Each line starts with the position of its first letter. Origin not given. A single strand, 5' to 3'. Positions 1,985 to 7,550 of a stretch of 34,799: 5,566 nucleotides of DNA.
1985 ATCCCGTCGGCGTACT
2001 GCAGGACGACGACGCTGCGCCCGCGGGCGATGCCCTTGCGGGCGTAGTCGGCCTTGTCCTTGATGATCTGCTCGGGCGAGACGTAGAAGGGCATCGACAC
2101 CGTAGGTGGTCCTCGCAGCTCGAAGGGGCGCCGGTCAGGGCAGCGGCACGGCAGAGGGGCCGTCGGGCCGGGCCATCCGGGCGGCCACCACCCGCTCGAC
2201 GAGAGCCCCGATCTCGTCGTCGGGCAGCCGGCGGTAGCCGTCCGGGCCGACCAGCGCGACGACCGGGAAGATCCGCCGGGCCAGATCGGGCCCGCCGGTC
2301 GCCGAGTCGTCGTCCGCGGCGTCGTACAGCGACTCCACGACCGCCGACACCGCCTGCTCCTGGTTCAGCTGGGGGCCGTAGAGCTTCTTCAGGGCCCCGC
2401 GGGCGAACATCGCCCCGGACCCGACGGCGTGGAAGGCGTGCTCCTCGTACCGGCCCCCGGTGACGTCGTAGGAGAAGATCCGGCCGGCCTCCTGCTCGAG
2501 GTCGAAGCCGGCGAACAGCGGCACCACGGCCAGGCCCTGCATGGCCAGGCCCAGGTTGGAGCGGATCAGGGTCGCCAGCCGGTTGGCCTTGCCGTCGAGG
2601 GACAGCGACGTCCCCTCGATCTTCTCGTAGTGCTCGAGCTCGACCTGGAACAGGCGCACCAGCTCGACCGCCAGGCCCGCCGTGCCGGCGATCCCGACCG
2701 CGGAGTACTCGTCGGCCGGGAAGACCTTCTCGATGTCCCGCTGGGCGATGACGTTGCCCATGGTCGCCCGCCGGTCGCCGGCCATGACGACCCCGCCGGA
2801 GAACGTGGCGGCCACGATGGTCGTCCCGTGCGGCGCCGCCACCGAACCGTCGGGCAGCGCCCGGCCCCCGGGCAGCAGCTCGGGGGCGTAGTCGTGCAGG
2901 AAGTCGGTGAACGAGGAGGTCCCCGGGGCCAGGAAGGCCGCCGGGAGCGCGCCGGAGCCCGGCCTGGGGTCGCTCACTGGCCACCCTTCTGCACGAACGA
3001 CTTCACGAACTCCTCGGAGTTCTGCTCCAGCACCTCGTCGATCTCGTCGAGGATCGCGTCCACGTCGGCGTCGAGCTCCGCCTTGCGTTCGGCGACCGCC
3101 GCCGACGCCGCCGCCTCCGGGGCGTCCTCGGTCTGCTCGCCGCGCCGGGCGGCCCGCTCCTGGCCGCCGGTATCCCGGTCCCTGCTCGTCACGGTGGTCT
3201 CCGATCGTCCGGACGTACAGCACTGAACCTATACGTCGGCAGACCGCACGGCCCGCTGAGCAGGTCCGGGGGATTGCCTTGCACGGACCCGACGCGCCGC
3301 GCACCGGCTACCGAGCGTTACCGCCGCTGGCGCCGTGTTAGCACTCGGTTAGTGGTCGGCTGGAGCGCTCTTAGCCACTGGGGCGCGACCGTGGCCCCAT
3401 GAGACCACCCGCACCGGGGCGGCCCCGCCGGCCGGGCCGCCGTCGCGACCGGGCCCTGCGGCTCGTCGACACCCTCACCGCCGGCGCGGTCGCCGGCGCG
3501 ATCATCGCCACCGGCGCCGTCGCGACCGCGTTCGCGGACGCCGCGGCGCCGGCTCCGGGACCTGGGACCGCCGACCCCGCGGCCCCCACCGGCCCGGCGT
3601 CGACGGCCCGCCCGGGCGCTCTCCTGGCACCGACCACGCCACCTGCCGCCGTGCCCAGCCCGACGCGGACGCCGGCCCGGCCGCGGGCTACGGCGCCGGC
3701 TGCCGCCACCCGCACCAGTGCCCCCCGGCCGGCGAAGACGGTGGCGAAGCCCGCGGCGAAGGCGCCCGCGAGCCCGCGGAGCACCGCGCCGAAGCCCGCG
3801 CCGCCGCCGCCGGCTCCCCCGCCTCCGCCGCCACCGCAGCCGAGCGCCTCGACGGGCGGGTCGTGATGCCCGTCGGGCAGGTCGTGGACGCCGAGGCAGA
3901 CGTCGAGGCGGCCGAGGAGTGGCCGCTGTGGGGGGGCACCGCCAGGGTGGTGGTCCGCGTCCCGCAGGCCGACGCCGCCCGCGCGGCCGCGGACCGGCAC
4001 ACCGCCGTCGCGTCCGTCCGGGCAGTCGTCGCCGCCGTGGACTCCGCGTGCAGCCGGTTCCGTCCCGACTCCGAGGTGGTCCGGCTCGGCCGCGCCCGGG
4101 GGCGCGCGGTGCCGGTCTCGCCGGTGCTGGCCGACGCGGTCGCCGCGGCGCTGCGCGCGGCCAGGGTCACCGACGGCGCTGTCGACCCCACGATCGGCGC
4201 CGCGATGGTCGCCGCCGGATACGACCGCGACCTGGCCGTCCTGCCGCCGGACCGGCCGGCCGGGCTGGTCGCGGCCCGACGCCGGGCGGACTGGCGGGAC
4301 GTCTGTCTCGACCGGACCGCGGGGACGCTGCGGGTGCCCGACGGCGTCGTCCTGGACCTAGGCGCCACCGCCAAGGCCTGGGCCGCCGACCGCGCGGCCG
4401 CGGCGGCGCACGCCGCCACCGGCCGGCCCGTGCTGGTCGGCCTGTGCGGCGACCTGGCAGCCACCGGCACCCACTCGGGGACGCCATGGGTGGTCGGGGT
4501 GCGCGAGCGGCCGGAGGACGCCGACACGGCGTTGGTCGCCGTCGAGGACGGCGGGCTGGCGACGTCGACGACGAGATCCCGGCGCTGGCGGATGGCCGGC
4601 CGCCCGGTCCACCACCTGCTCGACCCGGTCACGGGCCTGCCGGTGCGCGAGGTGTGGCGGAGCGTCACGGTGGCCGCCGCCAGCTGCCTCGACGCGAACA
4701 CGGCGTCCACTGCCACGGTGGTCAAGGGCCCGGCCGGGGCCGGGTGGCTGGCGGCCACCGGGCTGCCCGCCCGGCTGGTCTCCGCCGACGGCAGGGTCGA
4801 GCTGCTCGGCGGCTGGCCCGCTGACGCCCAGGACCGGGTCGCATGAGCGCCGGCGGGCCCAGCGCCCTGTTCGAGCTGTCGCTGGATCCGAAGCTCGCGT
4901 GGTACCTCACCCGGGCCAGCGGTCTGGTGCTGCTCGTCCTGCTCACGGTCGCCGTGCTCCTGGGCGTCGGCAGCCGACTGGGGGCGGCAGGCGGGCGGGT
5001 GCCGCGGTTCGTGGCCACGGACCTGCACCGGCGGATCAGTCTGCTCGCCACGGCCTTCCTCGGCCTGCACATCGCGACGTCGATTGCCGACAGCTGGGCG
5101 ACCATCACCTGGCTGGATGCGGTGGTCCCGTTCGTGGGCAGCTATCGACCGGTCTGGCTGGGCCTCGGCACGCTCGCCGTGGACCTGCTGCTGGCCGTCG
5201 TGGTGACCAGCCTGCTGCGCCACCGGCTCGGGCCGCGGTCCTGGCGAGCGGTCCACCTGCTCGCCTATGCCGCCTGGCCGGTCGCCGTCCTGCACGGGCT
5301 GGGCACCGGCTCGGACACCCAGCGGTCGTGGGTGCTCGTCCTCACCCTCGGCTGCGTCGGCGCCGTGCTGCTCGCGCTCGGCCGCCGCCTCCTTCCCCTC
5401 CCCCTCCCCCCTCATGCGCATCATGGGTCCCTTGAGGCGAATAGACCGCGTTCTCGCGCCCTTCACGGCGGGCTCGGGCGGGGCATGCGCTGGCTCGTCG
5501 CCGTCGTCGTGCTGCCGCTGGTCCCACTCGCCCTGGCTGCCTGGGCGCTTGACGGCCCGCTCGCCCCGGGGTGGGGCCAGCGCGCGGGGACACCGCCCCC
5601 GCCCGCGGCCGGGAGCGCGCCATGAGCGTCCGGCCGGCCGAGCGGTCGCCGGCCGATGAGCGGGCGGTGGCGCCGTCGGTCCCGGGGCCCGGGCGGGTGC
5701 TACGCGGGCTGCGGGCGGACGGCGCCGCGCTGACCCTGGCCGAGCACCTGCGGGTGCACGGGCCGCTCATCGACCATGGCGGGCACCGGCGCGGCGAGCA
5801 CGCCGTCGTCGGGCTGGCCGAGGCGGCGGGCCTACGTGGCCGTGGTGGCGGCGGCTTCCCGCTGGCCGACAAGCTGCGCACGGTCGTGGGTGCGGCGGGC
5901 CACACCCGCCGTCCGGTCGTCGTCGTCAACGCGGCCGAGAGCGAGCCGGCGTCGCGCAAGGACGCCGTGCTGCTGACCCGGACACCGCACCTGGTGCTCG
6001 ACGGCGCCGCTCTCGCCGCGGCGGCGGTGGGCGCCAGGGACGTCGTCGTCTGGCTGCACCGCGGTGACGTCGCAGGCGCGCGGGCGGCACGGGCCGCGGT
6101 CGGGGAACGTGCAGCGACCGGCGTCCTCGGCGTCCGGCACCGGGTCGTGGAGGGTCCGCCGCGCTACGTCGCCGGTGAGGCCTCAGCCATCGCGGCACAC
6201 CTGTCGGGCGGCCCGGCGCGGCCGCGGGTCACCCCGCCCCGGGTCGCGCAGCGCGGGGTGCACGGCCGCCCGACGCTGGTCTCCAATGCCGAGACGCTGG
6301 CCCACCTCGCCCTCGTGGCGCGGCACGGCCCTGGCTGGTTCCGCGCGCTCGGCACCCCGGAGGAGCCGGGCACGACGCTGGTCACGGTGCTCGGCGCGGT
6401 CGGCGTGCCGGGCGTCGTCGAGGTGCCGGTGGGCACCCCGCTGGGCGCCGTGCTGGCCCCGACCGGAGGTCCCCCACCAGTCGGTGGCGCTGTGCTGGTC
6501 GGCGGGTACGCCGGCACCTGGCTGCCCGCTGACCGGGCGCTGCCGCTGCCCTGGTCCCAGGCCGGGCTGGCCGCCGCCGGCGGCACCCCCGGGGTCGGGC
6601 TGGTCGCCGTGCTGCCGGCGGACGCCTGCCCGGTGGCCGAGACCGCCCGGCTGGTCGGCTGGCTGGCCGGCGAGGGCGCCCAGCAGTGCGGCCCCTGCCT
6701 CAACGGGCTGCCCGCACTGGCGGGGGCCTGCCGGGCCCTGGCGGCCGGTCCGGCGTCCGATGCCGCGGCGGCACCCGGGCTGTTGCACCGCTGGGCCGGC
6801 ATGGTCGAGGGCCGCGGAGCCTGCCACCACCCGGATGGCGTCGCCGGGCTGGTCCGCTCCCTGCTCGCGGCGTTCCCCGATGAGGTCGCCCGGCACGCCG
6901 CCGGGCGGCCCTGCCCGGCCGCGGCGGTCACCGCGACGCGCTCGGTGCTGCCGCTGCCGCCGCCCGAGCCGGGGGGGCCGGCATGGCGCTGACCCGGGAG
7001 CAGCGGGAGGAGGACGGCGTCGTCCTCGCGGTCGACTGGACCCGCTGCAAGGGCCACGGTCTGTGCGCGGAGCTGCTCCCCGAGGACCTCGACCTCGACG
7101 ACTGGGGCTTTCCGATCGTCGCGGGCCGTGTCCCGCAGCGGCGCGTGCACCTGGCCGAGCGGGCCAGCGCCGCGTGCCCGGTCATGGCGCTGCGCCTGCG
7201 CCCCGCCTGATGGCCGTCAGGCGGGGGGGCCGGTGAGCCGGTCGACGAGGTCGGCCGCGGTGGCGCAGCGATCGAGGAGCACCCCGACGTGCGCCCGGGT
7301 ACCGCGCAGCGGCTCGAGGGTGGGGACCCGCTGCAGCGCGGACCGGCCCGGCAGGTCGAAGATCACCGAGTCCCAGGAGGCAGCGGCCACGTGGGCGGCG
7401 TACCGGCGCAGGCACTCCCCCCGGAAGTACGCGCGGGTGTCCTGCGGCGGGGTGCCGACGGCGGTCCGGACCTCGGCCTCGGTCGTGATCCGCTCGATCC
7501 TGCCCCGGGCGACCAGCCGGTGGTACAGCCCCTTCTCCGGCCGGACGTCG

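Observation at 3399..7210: Uncharacterised five-gene transmembrane electron-transfer operon (orphan cytoplasmic ApbE + di-haem FRD + NuoF-like + ferredoxin) inside the Pup-proteasome locus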

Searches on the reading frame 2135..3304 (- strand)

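Call 3: search_protein_families(library=pfam, proteins=[window:2135-3304:-], max_evalue=0.1)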
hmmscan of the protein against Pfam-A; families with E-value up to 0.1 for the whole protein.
window:2135-3304:- (389 aa): 1 family
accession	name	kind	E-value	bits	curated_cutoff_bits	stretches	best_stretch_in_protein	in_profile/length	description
PF00227.31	Proteasome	-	2.1e-38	132.3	22.4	1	159-338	3-182/189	Proteasome subunit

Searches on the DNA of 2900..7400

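Call 69: search_rna_families(source=window, start=2900, end=7400, threshold=evalue, max_evalue=1)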
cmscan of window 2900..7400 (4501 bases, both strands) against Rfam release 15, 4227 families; matches with E-value up to 1: 0.
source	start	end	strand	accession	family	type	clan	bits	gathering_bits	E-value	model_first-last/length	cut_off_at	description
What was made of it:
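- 3193..3398 (.): Divergent intergenic region between pup and ORF1. It is the presumed promoter region and contains a block (3223-3241, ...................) conserved in the pup-locus clade. No Rfam family (in particular no FMN riboswitch) in call 69.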

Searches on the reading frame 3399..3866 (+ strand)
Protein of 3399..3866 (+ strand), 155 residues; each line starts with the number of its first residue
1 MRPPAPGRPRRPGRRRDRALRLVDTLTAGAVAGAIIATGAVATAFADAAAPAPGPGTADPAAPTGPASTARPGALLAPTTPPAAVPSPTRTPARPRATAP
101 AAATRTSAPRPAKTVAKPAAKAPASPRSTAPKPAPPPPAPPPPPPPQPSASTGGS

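Call 3: search_protein_families(library=pfam, proteins=[window:3399-3866:+], max_evalue=0.1)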
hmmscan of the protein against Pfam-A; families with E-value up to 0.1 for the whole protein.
window:3399-3866:+ (155 aa): 0 families

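Call 4: search_protein_families(library=ncbifam, proteins=[window:3399-3866:+], max_evalue=0.1)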
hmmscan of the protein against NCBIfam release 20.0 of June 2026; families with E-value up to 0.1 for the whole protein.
window:3399-3866:+ (155 aa): 0 families
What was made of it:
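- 3399..3866 (+): ORF1, 155 aa. Candidate ApbE substrate: anchor or signal region, disordered tail and C-terminal motif. No Pfam or NCBIfam hit (calls 3, 4).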

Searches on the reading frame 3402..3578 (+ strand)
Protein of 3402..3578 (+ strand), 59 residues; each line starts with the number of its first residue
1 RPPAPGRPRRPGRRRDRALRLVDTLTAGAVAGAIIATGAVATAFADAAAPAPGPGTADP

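Call 67: find_homologous_proteins(query=A3, max_evalue=10)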
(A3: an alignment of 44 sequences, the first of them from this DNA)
Query A3 (44 sequences) (59 aa, profile of the alignment): 91 proteins with E <= 10 among 8000 candidates.
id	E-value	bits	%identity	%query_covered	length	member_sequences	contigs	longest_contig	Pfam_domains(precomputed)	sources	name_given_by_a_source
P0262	1.2e-12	65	41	63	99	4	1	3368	-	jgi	-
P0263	2.0e-12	64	38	71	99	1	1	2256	-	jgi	-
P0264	3.9e-12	64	-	-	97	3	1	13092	-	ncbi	-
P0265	5.6e-12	63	41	51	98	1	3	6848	-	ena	-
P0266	9.3e-12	62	-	-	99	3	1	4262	-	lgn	-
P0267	1.1e-11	62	-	-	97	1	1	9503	-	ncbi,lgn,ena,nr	ncbi:MAG TPA: hypothetical protein VJU60_06675 [Thermoleophilaceae bacterium]|nr:hypothetical protei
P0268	1.2e-11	62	31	71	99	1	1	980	-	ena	-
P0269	1.2e-11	62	-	-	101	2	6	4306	-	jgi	jgi:hypothetical protein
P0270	1.3e-11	62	-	-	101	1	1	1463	-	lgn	-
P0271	1.5e-11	62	43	39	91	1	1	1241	-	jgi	jgi:hypothetical protein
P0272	1.5e-11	62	-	-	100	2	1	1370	-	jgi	jgi:hypothetical protein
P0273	1.9e-11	61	-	-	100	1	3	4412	-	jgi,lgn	jgi:hypothetical protein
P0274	2.4e-11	61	-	-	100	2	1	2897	-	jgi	jgi:hypothetical protein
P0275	2.4e-11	61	-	-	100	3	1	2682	-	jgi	jgi:hypothetical protein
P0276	2.4e-11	61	-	-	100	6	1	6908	-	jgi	-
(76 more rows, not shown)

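Call 79: search_protein_representatives(alignment_id=A5)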
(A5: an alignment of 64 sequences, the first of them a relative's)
Query: 64 sequences, 99 profile positions. Proteins with E-value up to 0.001 (for the whole library): 1906; up to 1e-10: 240; up to 1e-30: 0. The best 150 are listed.
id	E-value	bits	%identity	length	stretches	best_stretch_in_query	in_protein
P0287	5.6e-28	113.8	-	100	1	1-99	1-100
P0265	4.4e-24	101.3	-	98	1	1-99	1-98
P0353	1.5e-21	93.2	-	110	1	1-99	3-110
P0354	9.8e-20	87.4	-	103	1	8-99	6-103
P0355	3.7e-19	85.5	-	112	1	6-99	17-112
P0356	5.2e-19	85.0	-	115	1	6-99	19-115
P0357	7.5e-19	84.5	-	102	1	3-99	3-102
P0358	1.9e-18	83.3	-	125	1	5-99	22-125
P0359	3.9e-18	82.3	-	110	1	8-99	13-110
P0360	4.4e-18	82.1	-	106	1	2-99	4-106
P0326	4.9e-18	81.9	-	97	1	7-99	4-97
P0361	7.9e-18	81.3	-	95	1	9-99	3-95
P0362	4.1e-17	79.0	-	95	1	1-99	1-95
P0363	5.6e-17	78.5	-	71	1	22-99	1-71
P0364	1.0e-16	77.7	-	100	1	8-99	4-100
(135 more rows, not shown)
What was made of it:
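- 3399..3866 (+): The family has 1906 representatives at E<=0.001 (call 79).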

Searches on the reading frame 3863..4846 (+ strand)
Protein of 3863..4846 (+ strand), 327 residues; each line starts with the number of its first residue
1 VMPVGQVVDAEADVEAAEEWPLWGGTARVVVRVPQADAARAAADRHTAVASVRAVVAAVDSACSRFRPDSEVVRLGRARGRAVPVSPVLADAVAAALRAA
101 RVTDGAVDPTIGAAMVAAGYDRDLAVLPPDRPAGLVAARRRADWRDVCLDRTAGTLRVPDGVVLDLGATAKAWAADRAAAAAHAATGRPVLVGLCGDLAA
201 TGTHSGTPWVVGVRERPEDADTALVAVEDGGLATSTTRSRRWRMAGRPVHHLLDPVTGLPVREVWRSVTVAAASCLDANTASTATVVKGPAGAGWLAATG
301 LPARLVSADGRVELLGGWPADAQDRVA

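Call 3: search_protein_families(library=pfam, proteins=[window:3863-4846:+], max_evalue=0.1)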
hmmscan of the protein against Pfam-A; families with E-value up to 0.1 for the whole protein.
window:3863-4846:+ (327 aa): 1 family
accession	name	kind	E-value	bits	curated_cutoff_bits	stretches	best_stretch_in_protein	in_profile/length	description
PF02424.20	ApbE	-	1.9e-51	175.6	25.6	1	48-298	13-256/266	ApbE family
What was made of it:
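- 3863..4846 (+): Signal-less (cytoplasmic) ApbE, the FAD:protein FMN transferase. Its start overlaps the ORF1 stop. PF02424 at 1.9e-51 (call 3).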

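Call 4: search_protein_families(library=ncbifam, proteins=[window:3863-4846:+], max_evalue=0.1)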
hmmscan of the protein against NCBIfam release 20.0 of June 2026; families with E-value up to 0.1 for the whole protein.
window:3863-4846:+ (327 aa): 2 families
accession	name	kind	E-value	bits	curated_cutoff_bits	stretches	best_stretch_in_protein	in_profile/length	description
NF007774.0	PRK10461.1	equivalog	1.1e-22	80.4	498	1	29-295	44-315/351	FAD:protein FMN transferase ApbE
NF041528.1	strep_LAETG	domain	0.011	15.6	30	1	197-213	1-17/35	LAETG motif-containing sortase-dependent surface protein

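Call 74: search_solved_structures(query=window:3863-4843:+, max_evalue=0.00001, show_alignments=2)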
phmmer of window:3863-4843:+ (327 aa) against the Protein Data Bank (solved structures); distinct sequences matched with E-value up to 0.00001: 13.
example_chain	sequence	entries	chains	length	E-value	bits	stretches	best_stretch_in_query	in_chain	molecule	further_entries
3pnd_A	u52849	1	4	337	2.1e-25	93.2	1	34-295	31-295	Thiamine biosynthesis lipoprotein ApbE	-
1vrm_A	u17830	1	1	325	1e-23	87.6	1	88-295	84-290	hypothetical protein TM1553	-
4xgw_A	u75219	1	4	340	1.9e-22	83.5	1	32-310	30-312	FAD:protein FMN transferase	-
2o18_A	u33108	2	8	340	6.7e-22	81.6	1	32-310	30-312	Thiamine biosynthesis lipoprotein apbE | FAD:protein FMN transferase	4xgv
4xgx_A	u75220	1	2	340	4.6e-21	78.9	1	32-310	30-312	FAD:protein FMN transferase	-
4xdt_A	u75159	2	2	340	8.5e-19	71.5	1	38-313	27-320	FAD:protein FMN transferase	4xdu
6nxi_A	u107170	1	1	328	4.7e-18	69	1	41-305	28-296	FAD:protein FMN transferase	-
5mgy_H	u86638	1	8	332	6e-18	68.7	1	49-310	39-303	FAD:protein FMN transferase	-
4ifu_A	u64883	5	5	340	6.6e-18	68.5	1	38-313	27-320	FAD:protein FMN transferase | Thiamine biosynthesis lipoprotein ApbE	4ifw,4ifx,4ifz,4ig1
4xdr_A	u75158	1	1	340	2.2e-17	66.8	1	38-313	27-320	FAD:protein FMN transferase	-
7mgt_A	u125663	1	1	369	2.3e-17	66.8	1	38-313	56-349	FAD:protein FMN transferase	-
6nxj_A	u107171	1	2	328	1.1e-16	64.6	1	41-305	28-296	FAD:protein FMN transferase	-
7esa_A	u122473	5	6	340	2.4e-12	50.3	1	66-309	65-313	FAD:protein FMN transferase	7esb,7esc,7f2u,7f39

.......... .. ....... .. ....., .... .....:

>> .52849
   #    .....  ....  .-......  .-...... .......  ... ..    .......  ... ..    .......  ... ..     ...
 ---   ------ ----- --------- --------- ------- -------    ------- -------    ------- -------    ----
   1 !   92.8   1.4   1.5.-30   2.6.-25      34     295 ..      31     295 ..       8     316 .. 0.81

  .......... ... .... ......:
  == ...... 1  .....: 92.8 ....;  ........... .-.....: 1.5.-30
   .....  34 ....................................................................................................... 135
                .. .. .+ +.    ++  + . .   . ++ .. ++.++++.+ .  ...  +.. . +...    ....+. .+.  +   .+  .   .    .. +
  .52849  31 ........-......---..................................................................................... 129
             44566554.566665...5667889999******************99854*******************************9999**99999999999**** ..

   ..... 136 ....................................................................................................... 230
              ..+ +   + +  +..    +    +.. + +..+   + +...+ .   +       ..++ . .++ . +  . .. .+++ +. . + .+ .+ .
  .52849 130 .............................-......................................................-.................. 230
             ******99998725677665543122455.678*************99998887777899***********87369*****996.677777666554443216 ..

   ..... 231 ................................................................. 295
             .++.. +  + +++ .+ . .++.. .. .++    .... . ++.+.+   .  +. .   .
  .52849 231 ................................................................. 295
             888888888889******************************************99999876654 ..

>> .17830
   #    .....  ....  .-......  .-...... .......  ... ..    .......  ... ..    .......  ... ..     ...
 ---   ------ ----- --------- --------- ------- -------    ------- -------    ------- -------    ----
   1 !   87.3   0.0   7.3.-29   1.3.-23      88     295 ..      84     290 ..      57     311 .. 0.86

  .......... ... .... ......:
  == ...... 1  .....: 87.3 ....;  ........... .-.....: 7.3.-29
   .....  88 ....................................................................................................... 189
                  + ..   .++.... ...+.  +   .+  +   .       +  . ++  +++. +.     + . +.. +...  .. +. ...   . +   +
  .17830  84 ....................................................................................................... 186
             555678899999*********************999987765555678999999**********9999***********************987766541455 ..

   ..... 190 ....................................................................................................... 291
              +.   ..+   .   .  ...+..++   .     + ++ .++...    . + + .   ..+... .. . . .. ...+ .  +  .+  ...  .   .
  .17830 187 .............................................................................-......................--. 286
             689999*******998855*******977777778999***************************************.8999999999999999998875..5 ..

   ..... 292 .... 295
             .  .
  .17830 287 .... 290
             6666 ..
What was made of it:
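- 3863..4846 (+): PDB relatives are S. enterica ApbE 3pnd (2e-25), TM1553, T. pallidum Ftp and V. cholerae 6nxi, with the DGAvDPT, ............, ATS and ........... blocks kept (call 74).
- On ApbE (FAD:protein FMN transferase, PF02424): PDB ApbE/Ftp relatives score 2e-25 to 1e-12 (call 74). DGAVDPT, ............, LATS and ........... align with S. enterica and T. maritima ApbE (call 74).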
